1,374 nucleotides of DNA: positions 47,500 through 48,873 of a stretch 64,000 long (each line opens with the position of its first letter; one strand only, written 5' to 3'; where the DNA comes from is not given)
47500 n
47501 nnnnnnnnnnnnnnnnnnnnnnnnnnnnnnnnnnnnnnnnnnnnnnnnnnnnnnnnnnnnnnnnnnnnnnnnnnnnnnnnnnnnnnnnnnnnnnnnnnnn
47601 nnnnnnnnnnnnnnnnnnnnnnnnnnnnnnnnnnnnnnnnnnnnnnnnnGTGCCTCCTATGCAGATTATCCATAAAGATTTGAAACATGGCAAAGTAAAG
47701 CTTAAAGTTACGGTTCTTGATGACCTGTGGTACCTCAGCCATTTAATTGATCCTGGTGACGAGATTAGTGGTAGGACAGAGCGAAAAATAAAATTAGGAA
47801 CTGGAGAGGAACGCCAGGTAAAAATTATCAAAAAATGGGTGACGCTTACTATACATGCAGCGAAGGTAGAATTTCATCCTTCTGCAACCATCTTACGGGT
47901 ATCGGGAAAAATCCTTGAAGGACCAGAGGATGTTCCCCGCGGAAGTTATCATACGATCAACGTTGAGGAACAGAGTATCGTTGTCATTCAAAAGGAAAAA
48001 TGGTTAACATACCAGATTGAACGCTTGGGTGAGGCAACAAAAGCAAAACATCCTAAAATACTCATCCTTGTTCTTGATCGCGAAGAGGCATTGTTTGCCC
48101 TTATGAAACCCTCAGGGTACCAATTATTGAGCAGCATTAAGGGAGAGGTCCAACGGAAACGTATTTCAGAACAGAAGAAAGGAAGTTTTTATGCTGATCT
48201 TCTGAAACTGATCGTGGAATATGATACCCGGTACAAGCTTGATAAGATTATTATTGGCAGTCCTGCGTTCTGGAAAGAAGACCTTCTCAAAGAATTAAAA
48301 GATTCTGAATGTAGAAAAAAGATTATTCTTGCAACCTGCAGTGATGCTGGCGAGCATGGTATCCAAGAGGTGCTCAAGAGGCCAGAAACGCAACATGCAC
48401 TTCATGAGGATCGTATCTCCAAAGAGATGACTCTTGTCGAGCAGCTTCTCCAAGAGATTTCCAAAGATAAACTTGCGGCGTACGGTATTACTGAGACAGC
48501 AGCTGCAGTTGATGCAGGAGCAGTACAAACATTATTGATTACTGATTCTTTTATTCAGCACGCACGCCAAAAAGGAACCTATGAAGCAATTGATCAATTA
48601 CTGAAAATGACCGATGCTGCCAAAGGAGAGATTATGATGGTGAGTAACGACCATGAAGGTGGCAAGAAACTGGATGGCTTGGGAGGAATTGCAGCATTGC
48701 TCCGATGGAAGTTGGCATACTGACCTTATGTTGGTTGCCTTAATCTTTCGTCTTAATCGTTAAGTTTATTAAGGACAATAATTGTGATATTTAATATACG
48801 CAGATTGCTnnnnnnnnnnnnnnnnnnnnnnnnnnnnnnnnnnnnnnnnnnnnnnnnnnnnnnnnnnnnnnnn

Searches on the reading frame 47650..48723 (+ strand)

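Call 58: search_protein_families(library=pfam, proteins=[window:47650-48723:+], max_evalue=0.001)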
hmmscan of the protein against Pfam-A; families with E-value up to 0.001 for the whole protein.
window:47650-48723:+ (357 aa): 3 families
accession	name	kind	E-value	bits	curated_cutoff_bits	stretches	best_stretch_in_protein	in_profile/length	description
PF03463.20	eRF1_1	-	7.1e-27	94.3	23.8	1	4-130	1-123/123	eRF1 domain 1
PF03465.20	eRF1_3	-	2.9e-22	79.6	25.8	1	257-355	2-106/106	eRF1 domain 3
PF03464.20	eRF1_2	-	2.6e-11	44.4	27.1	1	138-247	3-127/133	eRF1 domain 2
